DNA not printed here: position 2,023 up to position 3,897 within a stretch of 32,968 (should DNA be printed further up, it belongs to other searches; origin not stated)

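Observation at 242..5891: Three tandem paralogs of an unrecognised Cys-rich repeat protein, tightly coupled to a membrane-anchored PLD/Nuc nuclease: candidate undescribed system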

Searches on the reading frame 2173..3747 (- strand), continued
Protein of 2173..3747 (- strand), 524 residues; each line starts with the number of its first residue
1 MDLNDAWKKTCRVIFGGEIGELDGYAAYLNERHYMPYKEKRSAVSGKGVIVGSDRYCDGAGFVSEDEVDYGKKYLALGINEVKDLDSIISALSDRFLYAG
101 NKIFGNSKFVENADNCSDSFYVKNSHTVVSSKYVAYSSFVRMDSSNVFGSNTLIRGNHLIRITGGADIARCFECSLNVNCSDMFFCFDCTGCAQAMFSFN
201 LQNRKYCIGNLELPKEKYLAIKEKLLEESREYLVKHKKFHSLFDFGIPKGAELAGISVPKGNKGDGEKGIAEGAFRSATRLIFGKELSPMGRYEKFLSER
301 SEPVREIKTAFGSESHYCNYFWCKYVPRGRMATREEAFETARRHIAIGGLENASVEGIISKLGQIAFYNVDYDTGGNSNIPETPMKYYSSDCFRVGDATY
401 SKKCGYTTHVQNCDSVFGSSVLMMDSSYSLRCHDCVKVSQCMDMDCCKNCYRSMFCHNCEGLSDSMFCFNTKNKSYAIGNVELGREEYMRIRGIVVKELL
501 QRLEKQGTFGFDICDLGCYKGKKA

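Call 47: fold_search(model_id=the predicted structure, library=viral)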
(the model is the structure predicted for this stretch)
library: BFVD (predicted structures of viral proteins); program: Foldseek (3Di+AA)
matches with E <= 10: 36; with E <= 0.001: 0
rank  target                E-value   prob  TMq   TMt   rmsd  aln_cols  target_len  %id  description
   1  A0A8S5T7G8            8.0e-01  0.08  0.04  0.15  11.9        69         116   17  Exodeoxyribonuclease V [Siphoviridae sp. ctxMM9]
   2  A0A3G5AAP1            9.8e-01  0.01  0.06  0.04  19.3       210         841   10  Uncharacterized protein [Hyperionvirus sp.]
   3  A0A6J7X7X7            1.0e+00  0.07  0.09  0.15  16.0       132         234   13  Uncharacterized protein [uncultured Caudovirales phage]
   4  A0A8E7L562            2.1e+00  0.05  0.04  0.21  15.5        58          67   16  (no name in the UniProt tables at hand)
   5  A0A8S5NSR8            2.7e+00  0.01  0.06  0.15  22.2       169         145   13  NinB recombination protein [Myoviridae sp. ctkmZ20]
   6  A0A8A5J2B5            2.9e+00  0.01  0.08  0.08  22.3       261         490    8  (no name in the UniProt tables at hand)
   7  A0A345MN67            3.9e+00  0.00  0.04  0.04  19.1       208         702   13  (no name in the UniProt tables at hand)
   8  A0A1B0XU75            4.1e+00  0.04  0.06  0.11   9.3        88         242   15  (no name in the UniProt tables at hand)
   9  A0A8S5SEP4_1          4.4e+00  0.02  0.05  0.03  10.5        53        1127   24  Chromosome segregation ATPase (Fragment) [virus sp. ctX0L1]
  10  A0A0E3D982            4.6e+00  0.01  0.06  0.09  13.6        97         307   11  Uncharacterized protein [Bacillus phage BCP8-2]
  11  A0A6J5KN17            4.6e+00  0.01  0.07  0.04  16.9       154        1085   10  Intramolecular chaperone auto-processing domain containing protein [uncultured Caudovirales phage]
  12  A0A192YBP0            4.8e+00  0.03  0.05  0.13  14.0        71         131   18  DUF7415 domain-containing protein [Morganella phage vB_MmoM_MP1]
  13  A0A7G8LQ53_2          4.8e+00  0.01  0.04  0.03  22.6       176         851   17  (no name in the UniProt tables at hand)
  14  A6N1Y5                5.1e+00  0.06  0.05  0.28   3.9        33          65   21  Uncharacterized protein [Microbacterium phage Min1]
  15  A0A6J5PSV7            5.3e+00  0.02  0.08  0.19  10.7       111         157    6  Hexapeptide repeat [uncultured Caudovirales phage]
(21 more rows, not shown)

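Call 56: find_related_loci(query=A2, collection=viral_contigs, flank=10000)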
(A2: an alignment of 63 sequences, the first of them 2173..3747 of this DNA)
Query A2 (524 aa) in viral_contigs; peptide patterns used: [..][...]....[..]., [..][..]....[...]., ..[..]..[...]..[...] (x = any residue, [..] = any of these).
189 stretches matched a pattern, but none encodes a relative of the query by tblastn (E <= 1e-3).

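Call 57: find_homologous_proteins(query=L004:15513-17258:-)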
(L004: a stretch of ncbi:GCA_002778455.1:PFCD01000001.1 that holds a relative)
Query L004:15513-17258:- (581 aa): 329 proteins with E <= 0.001 among 8000 candidates; the best 120 are listed.
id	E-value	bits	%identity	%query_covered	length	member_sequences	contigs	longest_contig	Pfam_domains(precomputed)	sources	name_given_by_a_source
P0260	1.4e-263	893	71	95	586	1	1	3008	PF10412.16,PF01935.24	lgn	-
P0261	4.6e-263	892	69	96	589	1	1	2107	PF10412.16,PF01935.24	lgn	-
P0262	7.6e-262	888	67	99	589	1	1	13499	PF10412.16,PF01935.24,PF01580.25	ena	-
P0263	6.6e-260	881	67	99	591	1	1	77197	PF10412.16,PF01935.24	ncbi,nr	ncbi:Uncharacterised protein [uncultured archaeon]|nr:Uncharacterised protein [uncultured archaeon]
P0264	6.1e-258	875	69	95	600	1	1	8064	PF10412.16,PF01935.24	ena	-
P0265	1.5e-257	874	66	100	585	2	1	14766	PF10412.16,PF01935.24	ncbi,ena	-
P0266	1.6e-257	873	68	96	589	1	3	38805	PF10412.16,PF01935.24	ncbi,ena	-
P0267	3.0e-257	873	69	95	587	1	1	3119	PF10412.16,PF01935.24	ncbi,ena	-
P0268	3.8e-257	872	68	96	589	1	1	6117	PF10412.16,PF01935.24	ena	-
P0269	4.5e-253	859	67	95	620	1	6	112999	PF10412.16,PF01935.24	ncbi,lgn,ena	-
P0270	2.8e-251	853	68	96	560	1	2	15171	PF10412.16,PF01935.24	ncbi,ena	-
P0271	8.1e-251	851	64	99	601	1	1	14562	PF10412.16,PF01935.24,PF01580.25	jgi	jgi:hypothetical protein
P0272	2.4e-250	850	68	95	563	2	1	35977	PF10412.16,PF01935.24,PF01580.25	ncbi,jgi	-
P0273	2.8e-249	846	68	95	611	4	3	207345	PF10412.16,PF01935.24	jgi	jgi:hypothetical protein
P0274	7.0e-248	842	68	95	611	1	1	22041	PF10412.16,PF01935.24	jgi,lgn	-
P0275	5.1e-246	836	66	98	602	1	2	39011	PF10412.16,PF01935.24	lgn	-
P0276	1.7e-243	827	68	95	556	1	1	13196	PF10412.16,PF01935.24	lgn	-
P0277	2.6e-243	827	65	96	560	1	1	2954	PF10412.16,PF01935.24,PF13401.13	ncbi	ncbi:MAG: DUF87 domain-containing protein [Candidatus Micrarchaeota archaeon]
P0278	6.6e-243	825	65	95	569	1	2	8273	PF10412.16,PF01935.24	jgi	jgi:hypothetical protein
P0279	1.1e-241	821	65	95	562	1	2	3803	PF10412.16,PF01935.24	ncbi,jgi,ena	ncbi:MAG: DUF87 domain-containing protein [Candidatus Micrarchaeia archaeon]|jgi:hypothetical protei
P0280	1.2e-241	821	66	95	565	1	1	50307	PF10412.16,PF01935.24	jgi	jgi:energy-coupling factor transporter ATP-binding protein EcfA2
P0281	2.7e-240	817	65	95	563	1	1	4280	PF10412.16,PF01935.24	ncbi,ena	-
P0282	1.9e-239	814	65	95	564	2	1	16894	PF10412.16,PF01935.24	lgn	-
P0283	3.6e-237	806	64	95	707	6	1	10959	PF10412.16,PF01935.24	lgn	-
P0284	9.9e-236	802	62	95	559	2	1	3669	PF10412.16,PF01935.24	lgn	-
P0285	7.4e-234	795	63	100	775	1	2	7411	PF10412.16,PF01935.24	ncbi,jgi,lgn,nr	ncbi:DUF87 domain-containing protein [Candidatus Parvarchaeota archaeon]|nr:DUF87 domain-containing 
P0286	5.1e-231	786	63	96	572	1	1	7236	PF10412.16,PF01935.24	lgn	-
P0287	1.9e-229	781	61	96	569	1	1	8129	PF10412.16,PF01935.24,PF01580.25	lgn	-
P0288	2.9e-226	770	62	95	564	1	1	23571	PF10412.16,PF01935.24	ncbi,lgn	-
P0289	1.3e-225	768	62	95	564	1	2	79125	PF10412.16,PF01935.24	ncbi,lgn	ncbi:MAG: DUF87 domain-containing protein [Candidatus Micrarchaeota archaeon]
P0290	1.8e-216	738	59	96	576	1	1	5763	PF10412.16,PF01935.24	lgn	-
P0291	2.0e-213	728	56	96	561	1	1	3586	PF10412.16,PF01935.24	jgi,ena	jgi:hypothetical protein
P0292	2.7e-210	718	58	95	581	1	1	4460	PF10412.16,PF01935.24,PF02534.21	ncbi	-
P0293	1.3e-201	689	55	98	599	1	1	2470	PF10412.16,PF01935.24,PF01580.25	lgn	-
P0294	5.4e-200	684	56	92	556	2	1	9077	PF10412.16,PF01935.24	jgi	-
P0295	5.0e-199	680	55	94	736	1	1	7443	PF10412.16,PF01935.24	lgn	-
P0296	3.1e-198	678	54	99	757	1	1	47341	PF10412.16,PF01935.24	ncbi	ncbi:MAG: DUF87 domain-containing protein [Candidatus Micrarchaeota archaeon]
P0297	7.3e-198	677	54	96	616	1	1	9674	PF10412.16,PF01935.24,PF01580.25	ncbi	-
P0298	1.8e-197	675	54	96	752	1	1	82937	PF10412.16,PF01935.24,PF01580.25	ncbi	ncbi:MAG: helicase HerA domain-containing protein [Candidatus Bilamarchaeaceae archaeon]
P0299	1.8e-196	672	53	95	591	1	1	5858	PF10412.16,PF01935.24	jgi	-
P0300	2.7e-196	671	54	95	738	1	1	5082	PF10412.16,PF01935.24,PF01580.25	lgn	-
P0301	3.2e-194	665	55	94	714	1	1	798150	PF10412.16,PF01935.24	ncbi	ncbi:MAG: DUF87 domain-containing protein [Candidatus Micrarchaeota archaeon]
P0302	3.6e-194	664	54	94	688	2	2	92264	PF10412.16,PF01935.24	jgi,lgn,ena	-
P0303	9.7e-194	663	54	94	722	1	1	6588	PF10412.16,PF01935.24,PF01580.25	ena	-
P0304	3.6e-193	661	53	94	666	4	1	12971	PF10412.16,PF01935.24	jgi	jgi:hypothetical protein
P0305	5.4e-193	660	52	94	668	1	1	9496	PF10412.16,PF01935.24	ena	-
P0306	6.6e-193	660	54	94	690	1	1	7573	PF10412.16,PF01935.24,PF01580.25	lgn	-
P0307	8.2e-193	660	53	95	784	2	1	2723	PF10412.16,PF01935.24,PF01580.25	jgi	-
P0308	1.8e-192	659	50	99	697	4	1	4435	PF10412.16,PF01935.24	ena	-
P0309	2.3e-192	658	53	94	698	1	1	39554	PF10412.16,PF01935.24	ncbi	-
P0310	2.4e-192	658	53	95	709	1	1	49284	PF10412.16,PF01935.24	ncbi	-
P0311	3.9e-192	658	54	94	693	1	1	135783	PF10412.16,PF01935.24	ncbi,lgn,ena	-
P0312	7.5e-192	657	52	94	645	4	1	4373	PF10412.16,PF01935.24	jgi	jgi:hypothetical protein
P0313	8.7e-192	656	54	94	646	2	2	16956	PF10412.16,PF01935.24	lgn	-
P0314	9.8e-192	656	52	97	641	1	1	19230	PF10412.16,PF01935.24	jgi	jgi:hypothetical protein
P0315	2.4e-191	655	53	94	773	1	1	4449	PF10412.16,PF01935.24,PF01580.25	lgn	-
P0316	4.1e-191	654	54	94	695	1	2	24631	PF10412.16,PF01935.24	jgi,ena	jgi:hypothetical protein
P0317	4.3e-191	654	54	96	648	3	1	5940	PF10412.16,PF01935.24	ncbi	ncbi:MAG: DUF87 domain-containing protein [Candidatus Micrarchaeota archaeon]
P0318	3.1e-190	651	53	94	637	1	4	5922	PF10412.16,PF01935.24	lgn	-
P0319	3.6e-190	651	51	98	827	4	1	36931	PF10412.16,PF01935.24,PF01580.25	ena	-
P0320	5.1e-190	651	53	94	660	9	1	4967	PF10412.16,PF01935.24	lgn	-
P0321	7.9e-190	650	52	94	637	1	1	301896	PF10412.16,PF01935.24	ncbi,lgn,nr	ncbi:DUF87 domain-containing protein [Candidatus Micrarchaeota archaeon]|nr:DUF87 domain-containing 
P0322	1.4e-189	649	52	94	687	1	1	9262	PF10412.16,PF01935.24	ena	-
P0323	1.5e-189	649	53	94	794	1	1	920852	PF10412.16,PF01935.24,PF01580.25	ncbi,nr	ncbi:Type IV secretion-system coupling protein DNA-binding domain protein [Candidatus Anstonella sta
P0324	1.7e-189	649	52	96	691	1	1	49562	PF10412.16,PF01935.24,PF01580.25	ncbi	-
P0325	6.3e-189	647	52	94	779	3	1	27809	PF10412.16,PF01935.24,PF01580.25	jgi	-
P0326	8.0e-189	647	53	94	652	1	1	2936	PF10412.16,PF01935.24,PF01580.25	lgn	-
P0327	9.9e-189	646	53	94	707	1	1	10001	PF10412.16,PF01935.24,PF01580.25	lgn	-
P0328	2.0e-188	645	51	96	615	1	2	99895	PF10412.16,PF01935.24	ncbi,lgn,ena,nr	ncbi:hypothetical protein AUJ17_01840 [Candidatus Micrarchaeota archaeon CG1_02_47_40]|nr:MAG: hypot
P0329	2.1e-188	645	53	94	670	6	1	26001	PF10412.16,PF01935.24,PF01580.25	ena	-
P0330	7.9e-188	643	50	99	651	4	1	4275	PF10412.16,PF01935.24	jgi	-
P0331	9.0e-188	643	51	95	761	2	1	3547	PF10412.16,PF01935.24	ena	-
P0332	1.8e-187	642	51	98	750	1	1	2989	PF10412.16,PF01935.24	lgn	-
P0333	1.9e-187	642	52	94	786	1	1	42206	PF10412.16,PF01935.24,PF01580.25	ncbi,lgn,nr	ncbi:DUF87 domain-containing protein [Candidatus Micrarchaeota archaeon]|nr:DUF87 domain-containing 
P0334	2.0e-187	642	52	95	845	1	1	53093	PF10412.16,PF01935.24,PF01580.25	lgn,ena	-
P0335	5.5e-187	641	49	99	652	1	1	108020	PF10412.16,PF01935.24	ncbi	ncbi:MAG: DUF87 domain-containing protein [Candidatus Micrarchaeota archaeon]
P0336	8.4e-187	640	51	95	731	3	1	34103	PF10412.16,PF01935.24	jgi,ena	-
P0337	1.3e-186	639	53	94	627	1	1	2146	PF10412.16,PF01935.24,PF01580.25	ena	-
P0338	1.6e-186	639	51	96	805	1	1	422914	PF10412.16,PF01935.24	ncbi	-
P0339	1.9e-186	639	51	97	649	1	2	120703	PF10412.16,PF01935.24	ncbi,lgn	ncbi:MAG: DUF87 domain-containing protein [Candidatus Micrarchaeota archaeon]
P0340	2.1e-186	639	51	95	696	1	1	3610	PF10412.16,PF01935.24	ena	-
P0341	3.2e-186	638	51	94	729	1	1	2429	PF10412.16,PF01935.24,PF01580.25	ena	-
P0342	3.8e-186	638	50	98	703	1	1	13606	PF10412.16,PF01935.24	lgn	-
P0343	9.0e-186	637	49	96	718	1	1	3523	PF10412.16,PF01935.24,PF01580.25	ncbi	-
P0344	1.4e-185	636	50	96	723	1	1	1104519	PF10412.16,PF01935.24,PF01580.25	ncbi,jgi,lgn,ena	ncbi:MAG: type IV secretion system DNA-binding domain-containing protein [Candidatus Micrarchaeia ar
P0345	1.7e-185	636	53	95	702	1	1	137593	PF10412.16,PF01935.24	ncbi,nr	ncbi:MAG: type IV secretion system DNA-binding domain-containing protein [Candidatus Micrarchaeota a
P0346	1.9e-185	636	53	94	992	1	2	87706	PF10412.16,PF01935.24,PF01580.25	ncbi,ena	-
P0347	2.7e-185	635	50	97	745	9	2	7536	PF10412.16,PF01935.24,PF01580.25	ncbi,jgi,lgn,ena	-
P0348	2.9e-185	635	66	71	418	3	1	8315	PF10412.16,PF01935.24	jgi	-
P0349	3.9e-185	635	51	95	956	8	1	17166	PF10412.16,PF01935.24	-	-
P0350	4.8e-185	634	49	99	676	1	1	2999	PF10412.16,PF01935.24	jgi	-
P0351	6.9e-185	634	50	94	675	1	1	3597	PF10412.16,PF01935.24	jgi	-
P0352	6.9e-185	634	50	94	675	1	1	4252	PF10412.16,PF01935.24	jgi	-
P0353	1.3e-184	633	51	95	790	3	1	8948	PF10412.16,PF01935.24,PF01580.25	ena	-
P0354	1.8e-184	632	51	94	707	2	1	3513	PF10412.16,PF01935.24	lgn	-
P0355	5.6e-184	631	51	94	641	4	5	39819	PF10412.16,PF01935.24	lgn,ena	-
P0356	6.1e-184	631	52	95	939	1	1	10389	PF10412.16,PF01935.24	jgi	-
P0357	9.1e-184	630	50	94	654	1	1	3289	PF10412.16,PF01935.24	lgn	-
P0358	9.7e-184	630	51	95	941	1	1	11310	PF10412.16,PF01935.24,PF01580.25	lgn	-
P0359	1.1e-183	630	50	95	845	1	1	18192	PF10412.16,PF01935.24,PF01580.25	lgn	-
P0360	1.8e-183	629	51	97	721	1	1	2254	PF10412.16,PF01935.24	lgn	-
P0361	2.7e-183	628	52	95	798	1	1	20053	PF10412.16,PF01935.24,PF01580.25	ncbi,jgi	jgi:hypothetical protein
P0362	4.0e-183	628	52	95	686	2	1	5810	PF10412.16,PF01935.24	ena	-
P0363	4.2e-183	628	52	94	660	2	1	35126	PF10412.16,PF01935.24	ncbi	ncbi:MAG: type IV secretion system DNA-binding domain-containing protein [Candidatus Anstonellaceae 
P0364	5.3e-183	628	54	90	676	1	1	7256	PF10412.16,PF01935.24,PF01580.25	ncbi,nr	ncbi:MAG: type IV secretion system DNA-binding domain-containing protein, partial [Candidatus ainarc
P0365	5.6e-183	627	50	94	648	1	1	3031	PF10412.16,PF01935.24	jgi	jgi:hypothetical protein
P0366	5.9e-183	627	49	97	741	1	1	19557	PF10412.16,PF01935.24,PF01580.25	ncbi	-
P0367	6.2e-183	627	50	97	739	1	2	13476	PF10412.16,PF01935.24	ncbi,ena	-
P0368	1.2e-182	626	50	94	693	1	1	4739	PF10412.16,PF01935.24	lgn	-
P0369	2.1e-182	626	49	95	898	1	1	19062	PF10412.16,PF01935.24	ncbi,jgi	ncbi:MAG: DUF87 domain-containing protein [Candidatus Micrarchaeia archaeon]|jgi:hypothetical protei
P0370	2.5e-182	625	50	95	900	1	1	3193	PF10412.16,PF01935.24,PF01580.25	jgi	-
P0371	3.1e-182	625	50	95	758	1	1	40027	PF01935.24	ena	-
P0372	4.5e-182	624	50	95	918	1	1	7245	PF10412.16,PF01935.24,PF01580.25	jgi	jgi:hypothetical protein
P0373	7.2e-182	624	50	95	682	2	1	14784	PF10412.16,PF01935.24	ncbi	-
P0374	8.9e-182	623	50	94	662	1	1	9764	PF10412.16,PF01935.24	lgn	-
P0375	1.1e-181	623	50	95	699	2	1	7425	PF10412.16,PF01935.24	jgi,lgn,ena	-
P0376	1.2e-181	623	50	95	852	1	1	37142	PF10412.16,PF01935.24,PF01580.25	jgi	-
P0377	1.3e-181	623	50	94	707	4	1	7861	PF10412.16,PF01935.24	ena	-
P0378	1.4e-181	623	49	96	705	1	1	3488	PF10412.16,PF01935.24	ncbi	-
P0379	1.8e-181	622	50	94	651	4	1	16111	PF10412.16,PF01935.24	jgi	jgi:hypothetical protein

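Call 62: search_solved_structures(query=A2, max_evalue=10, show_alignments=3)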
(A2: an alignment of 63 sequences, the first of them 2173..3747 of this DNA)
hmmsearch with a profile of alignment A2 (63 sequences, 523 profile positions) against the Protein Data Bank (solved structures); distinct sequences matched with E-value up to 10: 5.
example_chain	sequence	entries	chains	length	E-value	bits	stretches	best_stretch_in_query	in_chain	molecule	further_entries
2kn0_A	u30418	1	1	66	0.14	14.2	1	437-461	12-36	Fn14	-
6ds6_A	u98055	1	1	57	0.87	11.6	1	447-479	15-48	Histone H3 peptide-Histone acetyltransferase p300 Chimeric protein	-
2n1a_B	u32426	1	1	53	1.7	10.6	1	449-479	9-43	CREB-binding protein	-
4rhe_A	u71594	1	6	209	2.2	10.3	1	281-339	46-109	3-octaprenyl-4-hydroxybenzoate carboxy-lyase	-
1tot_A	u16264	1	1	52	2.2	10.3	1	449-479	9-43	CREB-binding protein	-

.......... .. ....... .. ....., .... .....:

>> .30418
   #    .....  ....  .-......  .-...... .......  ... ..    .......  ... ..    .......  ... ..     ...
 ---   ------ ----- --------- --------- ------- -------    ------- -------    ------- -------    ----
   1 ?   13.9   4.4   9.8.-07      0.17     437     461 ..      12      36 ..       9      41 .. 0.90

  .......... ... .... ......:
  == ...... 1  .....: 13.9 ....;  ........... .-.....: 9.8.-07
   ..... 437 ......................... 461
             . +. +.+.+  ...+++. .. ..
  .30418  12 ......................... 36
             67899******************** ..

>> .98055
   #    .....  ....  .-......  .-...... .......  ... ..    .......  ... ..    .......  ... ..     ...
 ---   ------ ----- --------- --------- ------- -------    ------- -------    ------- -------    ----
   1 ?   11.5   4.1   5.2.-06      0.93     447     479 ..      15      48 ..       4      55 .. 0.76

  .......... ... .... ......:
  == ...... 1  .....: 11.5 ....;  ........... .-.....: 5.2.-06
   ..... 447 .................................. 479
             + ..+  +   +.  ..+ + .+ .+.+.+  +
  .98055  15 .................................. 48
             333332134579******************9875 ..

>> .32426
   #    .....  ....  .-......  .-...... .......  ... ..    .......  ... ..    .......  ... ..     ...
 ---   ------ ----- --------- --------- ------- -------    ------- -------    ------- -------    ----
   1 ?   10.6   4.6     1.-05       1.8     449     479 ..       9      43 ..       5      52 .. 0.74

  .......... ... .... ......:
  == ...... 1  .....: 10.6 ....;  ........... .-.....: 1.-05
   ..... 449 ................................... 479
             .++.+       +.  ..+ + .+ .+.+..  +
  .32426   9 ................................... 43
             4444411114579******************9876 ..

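Call 67: find_related_loci(query=A4, collection=metagenome_contigs, flank=10000)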
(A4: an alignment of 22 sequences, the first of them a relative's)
Query A4 (581 aa) in metagenome_contigs; peptide patterns used: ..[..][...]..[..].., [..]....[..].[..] (x = any residue, [..] = any of these).
600 stretches matched a pattern (row limit reached: there are more); 64 encode a relative of the query (tblastn E <= 1e-3); 64 distinct loci.
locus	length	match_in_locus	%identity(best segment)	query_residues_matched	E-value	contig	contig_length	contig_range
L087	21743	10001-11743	100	1-581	0e+0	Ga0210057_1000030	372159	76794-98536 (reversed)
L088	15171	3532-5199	68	1-555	0e+0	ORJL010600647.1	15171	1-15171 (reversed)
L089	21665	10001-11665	68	2-555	0e+0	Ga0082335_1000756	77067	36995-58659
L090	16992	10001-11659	68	4-557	0e+0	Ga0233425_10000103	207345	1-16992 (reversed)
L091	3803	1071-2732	65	2-555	0e+0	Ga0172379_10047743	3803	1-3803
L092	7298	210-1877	64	5-558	0e+0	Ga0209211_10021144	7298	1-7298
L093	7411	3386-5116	63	3-581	0e+0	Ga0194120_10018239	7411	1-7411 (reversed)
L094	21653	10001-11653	56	5-555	0e+0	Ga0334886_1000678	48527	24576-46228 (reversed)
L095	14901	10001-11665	54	4-557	0e+0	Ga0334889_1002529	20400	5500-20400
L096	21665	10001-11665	54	7-555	0e+0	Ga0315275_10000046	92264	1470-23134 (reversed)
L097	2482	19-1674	54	4-551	0e+0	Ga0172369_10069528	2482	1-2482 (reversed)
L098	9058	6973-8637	54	7-555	0e+0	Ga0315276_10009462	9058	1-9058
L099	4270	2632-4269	54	4-545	0e+0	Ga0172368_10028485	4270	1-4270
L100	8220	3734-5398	54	7-555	0e+0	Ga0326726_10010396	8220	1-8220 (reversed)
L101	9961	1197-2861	52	7-555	0e+0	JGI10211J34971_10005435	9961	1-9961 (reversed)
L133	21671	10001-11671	52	4-555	0e+0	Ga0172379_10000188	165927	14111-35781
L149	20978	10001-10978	24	194-495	2e-17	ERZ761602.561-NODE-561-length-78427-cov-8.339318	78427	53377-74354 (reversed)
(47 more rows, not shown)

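Call 76: search_dna_similar(query=window:2173-3747:-, collection=plasmids, mode=protein, max_evalue=0.01, max_rows=10)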
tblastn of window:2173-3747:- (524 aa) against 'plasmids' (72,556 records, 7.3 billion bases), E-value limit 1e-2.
No match.
